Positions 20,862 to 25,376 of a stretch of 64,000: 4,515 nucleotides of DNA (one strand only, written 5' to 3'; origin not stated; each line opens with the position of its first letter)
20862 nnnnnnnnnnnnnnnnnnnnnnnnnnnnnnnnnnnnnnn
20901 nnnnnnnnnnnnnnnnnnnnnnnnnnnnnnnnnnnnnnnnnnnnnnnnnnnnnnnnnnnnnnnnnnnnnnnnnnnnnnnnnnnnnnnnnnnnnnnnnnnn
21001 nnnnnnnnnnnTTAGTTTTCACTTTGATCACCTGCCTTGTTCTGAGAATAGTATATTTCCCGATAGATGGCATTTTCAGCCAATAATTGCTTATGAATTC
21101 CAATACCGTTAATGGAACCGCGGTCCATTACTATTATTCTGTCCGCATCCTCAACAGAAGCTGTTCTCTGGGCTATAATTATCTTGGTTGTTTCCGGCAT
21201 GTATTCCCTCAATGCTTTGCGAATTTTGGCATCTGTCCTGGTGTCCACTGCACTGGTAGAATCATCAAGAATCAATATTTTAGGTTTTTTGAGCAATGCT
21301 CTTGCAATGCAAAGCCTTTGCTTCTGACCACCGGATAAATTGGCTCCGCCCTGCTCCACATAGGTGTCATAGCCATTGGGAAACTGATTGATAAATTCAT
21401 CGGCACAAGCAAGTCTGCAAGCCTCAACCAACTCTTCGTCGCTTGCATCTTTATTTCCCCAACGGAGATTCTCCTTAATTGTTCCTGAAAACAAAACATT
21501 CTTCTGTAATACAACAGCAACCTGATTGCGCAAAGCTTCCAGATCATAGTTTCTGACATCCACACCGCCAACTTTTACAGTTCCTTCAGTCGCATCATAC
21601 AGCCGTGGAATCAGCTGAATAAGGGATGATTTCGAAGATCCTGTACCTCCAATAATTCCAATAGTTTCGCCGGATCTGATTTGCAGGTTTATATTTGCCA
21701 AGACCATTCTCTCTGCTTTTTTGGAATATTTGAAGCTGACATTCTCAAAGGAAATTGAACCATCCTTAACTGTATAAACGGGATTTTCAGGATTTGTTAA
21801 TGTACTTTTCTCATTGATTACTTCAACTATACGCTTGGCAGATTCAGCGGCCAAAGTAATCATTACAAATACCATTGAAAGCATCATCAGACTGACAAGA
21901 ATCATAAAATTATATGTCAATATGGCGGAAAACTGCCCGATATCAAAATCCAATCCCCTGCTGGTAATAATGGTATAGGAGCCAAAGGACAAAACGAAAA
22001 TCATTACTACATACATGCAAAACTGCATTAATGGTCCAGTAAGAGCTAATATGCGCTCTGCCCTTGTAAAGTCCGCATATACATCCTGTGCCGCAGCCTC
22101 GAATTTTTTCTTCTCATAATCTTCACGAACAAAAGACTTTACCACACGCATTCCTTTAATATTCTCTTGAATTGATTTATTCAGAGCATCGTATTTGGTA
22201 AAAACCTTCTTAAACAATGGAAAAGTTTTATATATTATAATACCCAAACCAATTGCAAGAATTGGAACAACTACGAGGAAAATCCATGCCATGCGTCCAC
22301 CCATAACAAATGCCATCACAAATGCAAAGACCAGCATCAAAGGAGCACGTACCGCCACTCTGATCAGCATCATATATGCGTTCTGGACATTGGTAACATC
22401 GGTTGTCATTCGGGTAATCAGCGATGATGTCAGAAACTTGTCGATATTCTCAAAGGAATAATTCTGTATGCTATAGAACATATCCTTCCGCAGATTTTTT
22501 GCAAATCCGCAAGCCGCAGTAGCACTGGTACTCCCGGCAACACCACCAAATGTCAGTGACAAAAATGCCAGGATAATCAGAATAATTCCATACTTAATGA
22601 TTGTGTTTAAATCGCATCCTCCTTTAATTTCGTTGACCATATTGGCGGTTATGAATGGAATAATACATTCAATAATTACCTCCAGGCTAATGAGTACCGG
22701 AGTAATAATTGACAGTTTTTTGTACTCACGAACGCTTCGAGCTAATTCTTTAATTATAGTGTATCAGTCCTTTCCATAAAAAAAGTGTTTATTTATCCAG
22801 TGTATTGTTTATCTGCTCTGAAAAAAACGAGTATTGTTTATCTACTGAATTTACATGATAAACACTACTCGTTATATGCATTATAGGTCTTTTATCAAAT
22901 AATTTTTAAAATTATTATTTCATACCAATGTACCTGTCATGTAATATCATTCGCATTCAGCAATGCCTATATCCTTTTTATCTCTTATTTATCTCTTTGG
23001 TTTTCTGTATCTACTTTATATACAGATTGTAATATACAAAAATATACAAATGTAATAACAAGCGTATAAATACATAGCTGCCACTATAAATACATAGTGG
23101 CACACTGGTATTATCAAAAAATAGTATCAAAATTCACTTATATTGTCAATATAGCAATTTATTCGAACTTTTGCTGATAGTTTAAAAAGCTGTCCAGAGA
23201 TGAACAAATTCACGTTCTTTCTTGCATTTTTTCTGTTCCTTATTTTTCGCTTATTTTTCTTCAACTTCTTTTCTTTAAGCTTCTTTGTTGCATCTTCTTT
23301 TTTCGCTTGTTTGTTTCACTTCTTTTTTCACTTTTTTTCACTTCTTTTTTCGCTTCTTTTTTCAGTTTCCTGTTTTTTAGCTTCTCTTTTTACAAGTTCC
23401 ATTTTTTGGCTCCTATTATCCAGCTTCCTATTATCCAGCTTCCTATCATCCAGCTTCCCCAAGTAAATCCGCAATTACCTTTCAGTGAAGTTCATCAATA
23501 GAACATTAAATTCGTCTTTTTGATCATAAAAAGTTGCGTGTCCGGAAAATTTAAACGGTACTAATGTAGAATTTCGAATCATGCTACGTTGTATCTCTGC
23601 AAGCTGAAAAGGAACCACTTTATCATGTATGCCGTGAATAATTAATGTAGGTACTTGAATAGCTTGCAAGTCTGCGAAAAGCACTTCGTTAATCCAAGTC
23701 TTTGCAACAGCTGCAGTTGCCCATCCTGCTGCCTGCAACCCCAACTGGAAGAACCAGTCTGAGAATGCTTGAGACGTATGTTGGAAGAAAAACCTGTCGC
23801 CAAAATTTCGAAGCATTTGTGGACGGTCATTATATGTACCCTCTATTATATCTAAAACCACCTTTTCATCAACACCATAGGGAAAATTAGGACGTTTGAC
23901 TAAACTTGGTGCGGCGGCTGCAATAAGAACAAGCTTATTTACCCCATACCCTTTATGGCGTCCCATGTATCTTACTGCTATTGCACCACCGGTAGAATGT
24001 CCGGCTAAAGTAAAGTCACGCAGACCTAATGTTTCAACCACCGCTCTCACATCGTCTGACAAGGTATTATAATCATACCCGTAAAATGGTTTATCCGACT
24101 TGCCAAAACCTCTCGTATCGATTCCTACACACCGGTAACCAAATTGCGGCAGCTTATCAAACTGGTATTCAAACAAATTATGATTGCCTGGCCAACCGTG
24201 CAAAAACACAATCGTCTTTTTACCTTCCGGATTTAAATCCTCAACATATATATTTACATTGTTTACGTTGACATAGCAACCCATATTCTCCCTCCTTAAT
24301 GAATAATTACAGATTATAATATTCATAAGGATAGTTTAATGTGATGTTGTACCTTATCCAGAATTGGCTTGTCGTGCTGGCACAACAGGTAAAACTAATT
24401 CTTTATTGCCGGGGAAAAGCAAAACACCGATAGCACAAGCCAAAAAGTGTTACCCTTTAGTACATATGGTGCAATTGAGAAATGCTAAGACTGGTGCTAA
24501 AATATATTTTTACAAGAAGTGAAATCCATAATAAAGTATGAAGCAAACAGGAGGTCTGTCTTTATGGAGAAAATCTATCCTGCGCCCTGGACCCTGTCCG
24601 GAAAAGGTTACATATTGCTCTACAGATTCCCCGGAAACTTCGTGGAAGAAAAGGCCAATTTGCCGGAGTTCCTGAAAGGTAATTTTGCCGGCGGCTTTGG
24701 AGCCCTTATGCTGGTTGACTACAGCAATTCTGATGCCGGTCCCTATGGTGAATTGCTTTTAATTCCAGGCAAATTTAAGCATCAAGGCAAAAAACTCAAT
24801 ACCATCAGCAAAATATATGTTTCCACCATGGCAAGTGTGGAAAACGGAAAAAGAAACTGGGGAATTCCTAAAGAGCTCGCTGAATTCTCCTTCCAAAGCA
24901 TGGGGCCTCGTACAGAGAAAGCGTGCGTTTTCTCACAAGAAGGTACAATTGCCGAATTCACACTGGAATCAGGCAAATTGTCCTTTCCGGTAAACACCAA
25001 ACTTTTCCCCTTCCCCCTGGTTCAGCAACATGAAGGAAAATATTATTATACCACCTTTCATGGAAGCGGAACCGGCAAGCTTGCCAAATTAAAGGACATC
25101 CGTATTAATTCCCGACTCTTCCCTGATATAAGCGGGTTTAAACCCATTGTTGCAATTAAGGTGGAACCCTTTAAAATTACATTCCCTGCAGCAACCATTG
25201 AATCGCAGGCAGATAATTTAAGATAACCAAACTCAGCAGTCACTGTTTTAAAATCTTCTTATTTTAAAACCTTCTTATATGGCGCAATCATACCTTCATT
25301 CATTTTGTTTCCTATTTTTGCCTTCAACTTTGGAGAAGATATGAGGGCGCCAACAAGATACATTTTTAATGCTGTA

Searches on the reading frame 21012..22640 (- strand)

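Call 81: search_protein_families(library=pfam, proteins=[window:21012-22640:-], max_evalue=0.00001)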
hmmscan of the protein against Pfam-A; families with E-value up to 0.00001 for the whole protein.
window:21012-22640:- (542 aa): 2 families
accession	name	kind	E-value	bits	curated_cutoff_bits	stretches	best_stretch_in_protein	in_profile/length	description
PF00664.28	ABC_membrane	-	1.8e-36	126.7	28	1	12-247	36-270/274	ABC transporter transmembrane region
PF00005.33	ABC_tran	-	4.6e-31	108.7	25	1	314-463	1-137/137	ABC transporter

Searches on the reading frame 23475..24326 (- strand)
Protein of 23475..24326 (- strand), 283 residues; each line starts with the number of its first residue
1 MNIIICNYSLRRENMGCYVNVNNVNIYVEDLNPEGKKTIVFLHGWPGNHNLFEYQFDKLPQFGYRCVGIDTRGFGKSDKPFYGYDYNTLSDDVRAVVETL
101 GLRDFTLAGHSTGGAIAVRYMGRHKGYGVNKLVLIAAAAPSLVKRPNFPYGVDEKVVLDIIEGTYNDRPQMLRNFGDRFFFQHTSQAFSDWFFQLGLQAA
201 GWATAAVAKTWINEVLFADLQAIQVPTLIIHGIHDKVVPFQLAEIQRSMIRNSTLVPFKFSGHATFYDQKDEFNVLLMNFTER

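Call 81: search_protein_families(library=pfam, proteins=[window:23475-24326:-], max_evalue=0.00001)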
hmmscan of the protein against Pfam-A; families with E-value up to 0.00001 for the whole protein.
window:23475-24326:- (283 aa): 4 families
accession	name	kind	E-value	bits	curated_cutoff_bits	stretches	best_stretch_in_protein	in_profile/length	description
PF00561.26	Abhydrolase_1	-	1e-28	101.1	25.8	1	38-268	2-243/245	alpha/beta hydrolase fold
PF12146.15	Hydrolase_4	-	3.1e-21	76.2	27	1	35-139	3-111/239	Serine aminopeptidase, S33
PF12697.13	Abhydrolase_6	-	6.3e-21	76.5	26.3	1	39-273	1-214/217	Alpha/beta hydrolase family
PF06342.18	DUF1057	-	9.9e-06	25.3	21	0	27-124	25-125/297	Alpha/beta hydrolase of unknown function (DUF1057)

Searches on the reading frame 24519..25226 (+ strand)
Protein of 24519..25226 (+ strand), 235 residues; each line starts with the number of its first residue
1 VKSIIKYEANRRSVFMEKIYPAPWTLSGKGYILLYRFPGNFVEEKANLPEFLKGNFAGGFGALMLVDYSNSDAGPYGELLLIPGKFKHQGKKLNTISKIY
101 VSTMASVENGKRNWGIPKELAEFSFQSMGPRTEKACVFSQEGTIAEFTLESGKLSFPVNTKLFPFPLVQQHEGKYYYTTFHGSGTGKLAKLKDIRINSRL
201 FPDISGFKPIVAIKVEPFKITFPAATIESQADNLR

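Call 81: search_protein_families(library=pfam, proteins=[window:24519-25226:+], max_evalue=0.00001)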
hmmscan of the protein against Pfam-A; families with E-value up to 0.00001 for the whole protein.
window:24519-25226:+ (235 aa): 1 family
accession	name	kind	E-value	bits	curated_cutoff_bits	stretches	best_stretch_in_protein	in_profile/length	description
PF06314.16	ADC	-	2.2e-08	34.3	29.8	1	47-152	38-142/238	Acetoacetate decarboxylase (ADC)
